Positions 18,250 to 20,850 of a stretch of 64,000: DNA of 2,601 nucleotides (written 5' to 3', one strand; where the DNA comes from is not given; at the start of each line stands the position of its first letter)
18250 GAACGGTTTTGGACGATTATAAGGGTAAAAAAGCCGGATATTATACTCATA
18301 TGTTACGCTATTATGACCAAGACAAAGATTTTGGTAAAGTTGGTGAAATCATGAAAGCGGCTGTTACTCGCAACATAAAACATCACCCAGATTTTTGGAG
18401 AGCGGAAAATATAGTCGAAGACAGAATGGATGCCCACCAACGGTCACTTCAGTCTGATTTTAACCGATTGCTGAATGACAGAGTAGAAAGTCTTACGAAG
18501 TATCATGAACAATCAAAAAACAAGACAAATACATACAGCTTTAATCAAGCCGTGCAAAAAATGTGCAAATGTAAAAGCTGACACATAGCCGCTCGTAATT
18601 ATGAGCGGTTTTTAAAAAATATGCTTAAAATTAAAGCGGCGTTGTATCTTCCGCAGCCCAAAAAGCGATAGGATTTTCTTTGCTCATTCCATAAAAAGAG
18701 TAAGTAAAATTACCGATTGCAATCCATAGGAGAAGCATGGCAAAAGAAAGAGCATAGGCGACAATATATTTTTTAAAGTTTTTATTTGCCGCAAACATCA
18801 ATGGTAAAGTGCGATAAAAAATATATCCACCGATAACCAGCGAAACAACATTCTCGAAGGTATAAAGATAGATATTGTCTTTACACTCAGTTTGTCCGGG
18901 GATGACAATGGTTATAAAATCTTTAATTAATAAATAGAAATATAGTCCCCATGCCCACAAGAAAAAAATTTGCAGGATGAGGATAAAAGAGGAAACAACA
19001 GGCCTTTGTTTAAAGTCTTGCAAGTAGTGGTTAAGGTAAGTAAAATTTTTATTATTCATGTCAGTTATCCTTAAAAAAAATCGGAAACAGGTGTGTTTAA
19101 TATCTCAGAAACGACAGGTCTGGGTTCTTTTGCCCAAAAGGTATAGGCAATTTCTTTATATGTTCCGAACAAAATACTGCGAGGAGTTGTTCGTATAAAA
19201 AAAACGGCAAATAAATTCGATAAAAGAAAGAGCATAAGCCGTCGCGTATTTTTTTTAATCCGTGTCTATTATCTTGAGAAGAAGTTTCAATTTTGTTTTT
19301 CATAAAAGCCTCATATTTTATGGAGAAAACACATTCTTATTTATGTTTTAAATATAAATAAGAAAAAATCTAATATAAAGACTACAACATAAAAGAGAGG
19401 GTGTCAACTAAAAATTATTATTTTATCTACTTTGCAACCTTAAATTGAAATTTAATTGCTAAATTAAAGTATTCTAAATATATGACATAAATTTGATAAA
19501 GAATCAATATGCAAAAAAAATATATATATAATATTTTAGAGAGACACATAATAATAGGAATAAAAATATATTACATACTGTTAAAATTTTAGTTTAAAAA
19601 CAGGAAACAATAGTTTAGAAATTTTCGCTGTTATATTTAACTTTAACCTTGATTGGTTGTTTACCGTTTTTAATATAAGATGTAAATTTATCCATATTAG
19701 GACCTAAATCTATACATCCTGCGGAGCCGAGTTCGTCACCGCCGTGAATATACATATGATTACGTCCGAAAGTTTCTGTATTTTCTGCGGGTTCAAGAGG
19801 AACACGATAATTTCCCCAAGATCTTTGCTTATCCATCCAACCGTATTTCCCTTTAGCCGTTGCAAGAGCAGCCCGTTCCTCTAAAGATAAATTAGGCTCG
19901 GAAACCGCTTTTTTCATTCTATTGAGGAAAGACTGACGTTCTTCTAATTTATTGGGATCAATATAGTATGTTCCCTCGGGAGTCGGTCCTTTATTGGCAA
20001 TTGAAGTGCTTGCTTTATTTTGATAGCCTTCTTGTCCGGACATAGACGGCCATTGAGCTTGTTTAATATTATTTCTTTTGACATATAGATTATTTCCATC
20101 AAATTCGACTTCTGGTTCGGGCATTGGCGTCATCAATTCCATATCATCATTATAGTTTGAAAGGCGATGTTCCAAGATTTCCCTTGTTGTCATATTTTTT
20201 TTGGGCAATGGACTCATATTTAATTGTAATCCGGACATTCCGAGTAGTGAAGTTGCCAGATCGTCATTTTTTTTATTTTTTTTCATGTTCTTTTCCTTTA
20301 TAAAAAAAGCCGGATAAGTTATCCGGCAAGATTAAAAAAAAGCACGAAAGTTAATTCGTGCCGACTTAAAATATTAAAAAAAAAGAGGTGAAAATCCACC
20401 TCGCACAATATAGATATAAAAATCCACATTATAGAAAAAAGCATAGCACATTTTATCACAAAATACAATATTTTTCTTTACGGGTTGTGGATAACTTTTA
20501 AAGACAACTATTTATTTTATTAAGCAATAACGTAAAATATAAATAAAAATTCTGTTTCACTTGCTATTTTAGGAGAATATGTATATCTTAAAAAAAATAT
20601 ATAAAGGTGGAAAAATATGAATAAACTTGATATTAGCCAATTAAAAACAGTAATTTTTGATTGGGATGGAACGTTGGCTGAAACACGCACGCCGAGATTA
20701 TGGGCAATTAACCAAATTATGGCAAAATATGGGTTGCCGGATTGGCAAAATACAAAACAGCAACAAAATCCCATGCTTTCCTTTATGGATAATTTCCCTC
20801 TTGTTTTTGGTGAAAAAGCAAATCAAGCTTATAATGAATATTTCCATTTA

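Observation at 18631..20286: Orphan Tlde1/DUF2778-like toxin gene with a membrane-protein partner and a decayed duplicate of that partner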

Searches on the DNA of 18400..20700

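Call 59: search_rna_families(source=window, start=18400, end=20700, threshold=evalue, max_evalue=1)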
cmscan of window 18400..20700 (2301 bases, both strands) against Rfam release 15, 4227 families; matches with E-value up to 1: 4.
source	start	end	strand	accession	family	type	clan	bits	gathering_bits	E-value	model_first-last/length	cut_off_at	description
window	20302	20380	-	RF01401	rseX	Gene; sRNA;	-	28.1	50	0.84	1-94/94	no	rseX Hfq binding RNA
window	20333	20402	-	RF02869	ncS025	Gene; sRNA;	-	23.8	46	0.22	1-85/85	no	Burkholderia sRNA 25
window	20305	20360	-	RF02901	AaHKsRNA41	Gene; sRNA;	-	18.8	97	0.22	1-187/187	no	Aggregatibacter sRNA 41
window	20370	20419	+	RF01473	rli41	Gene; sRNA;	-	18.5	55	0.64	206-257/494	no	Listeria sRNA rli41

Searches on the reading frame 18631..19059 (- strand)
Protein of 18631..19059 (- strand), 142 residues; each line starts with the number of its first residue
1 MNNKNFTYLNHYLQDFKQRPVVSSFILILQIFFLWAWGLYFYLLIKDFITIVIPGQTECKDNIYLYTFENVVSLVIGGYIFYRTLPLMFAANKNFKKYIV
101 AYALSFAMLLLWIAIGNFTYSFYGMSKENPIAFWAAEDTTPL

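Call 3: search_protein_families(library=pfam, proteins=[window:18631-19059:-], max_evalue=1)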
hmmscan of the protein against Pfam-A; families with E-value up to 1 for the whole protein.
window:18631-19059:- (142 aa): 0 families

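Call 4: search_protein_families(library=ncbifam, proteins=[window:18631-19059:-], max_evalue=1)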
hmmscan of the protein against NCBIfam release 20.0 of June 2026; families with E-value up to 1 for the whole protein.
window:18631-19059:- (142 aa): 0 families

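Call 12: find_homologous_proteins(query=window:18631-19059:-, max_evalue=0.01)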
Query window:18631-19059:- (142 aa): 3 proteins with E <= 0.01 among 13 candidates.
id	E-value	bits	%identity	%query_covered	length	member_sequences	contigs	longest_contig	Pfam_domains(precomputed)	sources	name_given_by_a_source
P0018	2.7e-88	311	99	100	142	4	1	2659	-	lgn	-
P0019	1.2e-55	206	66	100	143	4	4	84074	-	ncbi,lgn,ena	-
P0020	4.7e-38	149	54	96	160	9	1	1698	-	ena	-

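Call 13: find_encoding_contigs(protein=P0019, flank=6000, max_places=4)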
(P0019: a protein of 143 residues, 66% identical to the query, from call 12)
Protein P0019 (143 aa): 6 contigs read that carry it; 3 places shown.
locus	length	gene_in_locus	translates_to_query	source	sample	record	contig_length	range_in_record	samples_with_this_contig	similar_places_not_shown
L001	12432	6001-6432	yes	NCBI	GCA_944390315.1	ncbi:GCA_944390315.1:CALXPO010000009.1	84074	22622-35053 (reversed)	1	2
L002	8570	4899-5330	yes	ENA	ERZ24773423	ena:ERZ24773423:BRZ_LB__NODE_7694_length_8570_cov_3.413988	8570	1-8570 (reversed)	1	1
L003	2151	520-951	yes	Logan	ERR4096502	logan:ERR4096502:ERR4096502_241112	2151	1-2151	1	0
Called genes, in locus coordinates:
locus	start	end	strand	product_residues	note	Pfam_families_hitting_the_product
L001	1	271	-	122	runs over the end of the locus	-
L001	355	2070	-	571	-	-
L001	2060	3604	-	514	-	PF01875:Memo, PF01871:AMMECR1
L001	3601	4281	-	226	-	PF00702:Hydrolase, PF12710:HAD, PF13419:HAD_2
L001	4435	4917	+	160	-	-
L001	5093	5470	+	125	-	-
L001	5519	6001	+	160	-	-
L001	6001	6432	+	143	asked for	-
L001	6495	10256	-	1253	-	-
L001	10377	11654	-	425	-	PF02403:Seryl_tRNA_N, PF00587:tRNA-synt_2b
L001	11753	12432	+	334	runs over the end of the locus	PF00579:tRNA-synt_1b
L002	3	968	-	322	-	?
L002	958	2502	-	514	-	PF01875:Memo, PF01871:AMMECR1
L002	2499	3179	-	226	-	PF00702:Hydrolase, PF12710:HAD, PF13419:HAD_2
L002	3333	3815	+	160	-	-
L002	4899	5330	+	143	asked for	-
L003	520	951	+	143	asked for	-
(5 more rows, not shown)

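Call 26: find_homologous_proteins(query=A2, max_evalue=0.001)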
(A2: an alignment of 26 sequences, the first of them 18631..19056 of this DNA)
Query A2 (26 sequences) (141 aa, profile of the alignment): 6 proteins with E <= 0.001 among 2966 candidates.
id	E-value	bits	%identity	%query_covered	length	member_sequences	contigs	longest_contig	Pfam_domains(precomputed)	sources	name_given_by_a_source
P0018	6.6e-44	167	99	100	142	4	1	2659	-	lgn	-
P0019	1.8e-42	163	66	100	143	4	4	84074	-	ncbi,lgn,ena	-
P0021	1.8e-40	156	30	23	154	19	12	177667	-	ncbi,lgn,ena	-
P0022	3.8e-30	123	58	9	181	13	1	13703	-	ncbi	-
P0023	5.7e-27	112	29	12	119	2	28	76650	-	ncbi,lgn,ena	-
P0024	2.4e-10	58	-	-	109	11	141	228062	-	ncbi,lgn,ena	-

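Call 36: predict_structure(alignment_id=A4)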
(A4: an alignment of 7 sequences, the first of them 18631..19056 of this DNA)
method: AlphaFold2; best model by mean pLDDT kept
length: 141 residues; sequences in the alignment: 7
mean_pLDDT: 70.9   pTM: 0.55
mean pLDDT of the five models: 70.9, 69.7, 66.8, 66.9, 65.5
residues with pLDDT >= 90: 0; 70-90: 82; 50-70: 46; < 50: 13
segments of 3 or more residues with pLDDT < 50: 121-127, 139-141
pLDDT, mean of each block of 10 residues (from residue 1): 56 55 82 87 81 61 75 87 82 73 79 67 50 61 40
secondary structure, 60 per line:
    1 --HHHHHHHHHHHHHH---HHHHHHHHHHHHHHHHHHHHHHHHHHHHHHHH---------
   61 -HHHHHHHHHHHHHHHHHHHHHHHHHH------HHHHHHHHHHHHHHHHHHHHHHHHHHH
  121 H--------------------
elements in order: H3-16 H20-51 H62-87 H94-121

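Call 44: fold_search(model_id=the predicted structure, library=pdb)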
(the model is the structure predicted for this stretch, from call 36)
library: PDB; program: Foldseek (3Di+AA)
matches with E <= 10: 16; with E <= 0.001: 0
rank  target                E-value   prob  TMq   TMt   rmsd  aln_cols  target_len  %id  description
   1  9rgz_A                1.9e+00  0.35  0.37  0.47   5.4       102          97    9  X-ray crystal structure of a de novo designed single-chain antiparallel 3-helix coiled-coil bundle, sc-apCC3-CW-2NTT (released 2025-09-03)
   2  9rgv_A                3.0e+00  0.28  0.38  0.48   5.2       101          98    8  X-ray crystal structure of a de novo designed single-chain antiparallel 3-helix coiled-coil bundle, sc-apCC3-CW1 (released 2025-09-03)
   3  9qdl_C                3.0e+00  0.09  0.25  0.25  10.4       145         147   15  CRYO-EM STRUCTURE OF THE YEAST RESPIRATORY COMPLEX II (released 2026-03-18)
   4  9rgw_B                3.7e+00  0.21  0.38  0.47   5.4       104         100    9  X-ray crystal structure of a de novo designed single-chain antiparallel 3-helix coiled-coil bundle, sc-apCC3-CW2 (released 2025-09-03)
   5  9rgy_A                4.2e+00  0.23  0.39  0.51   5.0       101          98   10  X-ray crystal structure of a de novo designed single-chain antiparallel 3-helix coiled-coil bundle, sc-apCC3-CW-0NTT (released 2025-09-03)
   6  9ubw_M                4.4e+00  0.08  0.26  0.30  10.7       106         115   15  The atomic coordinates of the mouse CatSper dimer (released 2025-12-31)
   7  9rgz_B                4.7e+00  0.16  0.36  0.45   5.4       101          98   10  X-ray crystal structure of a de novo designed single-chain antiparallel 3-helix coiled-coil bundle, sc-apCC3-CW-2NTT (released 2025-09-03)
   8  5yny_B                7.3e+00  0.08  0.31  0.36  12.1       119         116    9  Structure of house dust mite allergen Der F 21 in PEG2KMME (released 2019-03-13)
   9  6f0k_H                7.7e+00  0.14  0.43  0.40   4.9       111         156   10  Alternative complex III (released 2018-05-09)
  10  7w8b                  8.1e+00  0.10  0.39  0.38   9.7       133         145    9  Crystal Structure of human Focal Adhesion Targeting (FAT) domain of the Focal Adhesion Kinase (released 2023-07-05)
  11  5yny_C                8.1e+00  0.08  0.31  0.37   9.4       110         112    7  Structure of house dust mite allergen Der F 21 in PEG2KMME (released 2019-03-13)
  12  8i6v_D                8.6e+00  0.12  0.44  0.12  25.8       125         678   18  Cryo-EM structure of the polyphosphate polymerase VTC complex(Vtc4/Vtc3/Vtc1) (released 2023-03-01)
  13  8tej                  8.6e+00  0.06  0.32  0.13  10.3       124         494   11  Cryo-EM structure of Arabidopsis thaliana Bor1 mutant (R637E/E641R/R643E) in the occluded conformation in lauryl maltose (released 2024-07-10)
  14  9rgy_B                9.1e+00  0.12  0.38  0.50   5.1       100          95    9  X-ray crystal structure of a de novo designed single-chain antiparallel 3-helix coiled-coil bundle, sc-apCC3-CW-0NTT (released 2025-09-03)
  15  9bia_D                9.1e+00  0.08  0.35  0.43   8.7       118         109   14  Cryo-EM structure of NINJ1 K45Q bound to Nb538 (released 2024-10-16)
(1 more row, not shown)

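Call 65: search_protein_families(library=padloc, proteins=[window:18631-19059:-], max_evalue=0.01)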
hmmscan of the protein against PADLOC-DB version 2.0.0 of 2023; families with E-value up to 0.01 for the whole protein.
window:18631-19059:- (142 aa): 0 families

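Call 78: search_protein_families(library=phrogs, proteins=[window:18631-19059:-, L001:5519-6001:+], max_evalue=0.01)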
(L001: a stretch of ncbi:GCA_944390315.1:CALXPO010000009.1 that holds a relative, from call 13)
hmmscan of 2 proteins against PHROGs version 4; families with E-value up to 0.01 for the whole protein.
window:18631-19059:- (142 aa): 0 families

L001:5519-6001:+ (160 aa): 0 families

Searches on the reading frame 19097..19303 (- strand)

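Call 3: search_protein_families(library=pfam, proteins=[window:19097-19303:-], max_evalue=1)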
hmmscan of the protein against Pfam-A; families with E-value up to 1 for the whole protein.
window:19097-19303:- (68 aa): 1 family
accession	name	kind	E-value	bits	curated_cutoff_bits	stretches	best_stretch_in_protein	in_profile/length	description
PF15953.10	PDU_like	-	0.15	12.4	27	1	16-60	64-105/153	Putative propanediol utilisation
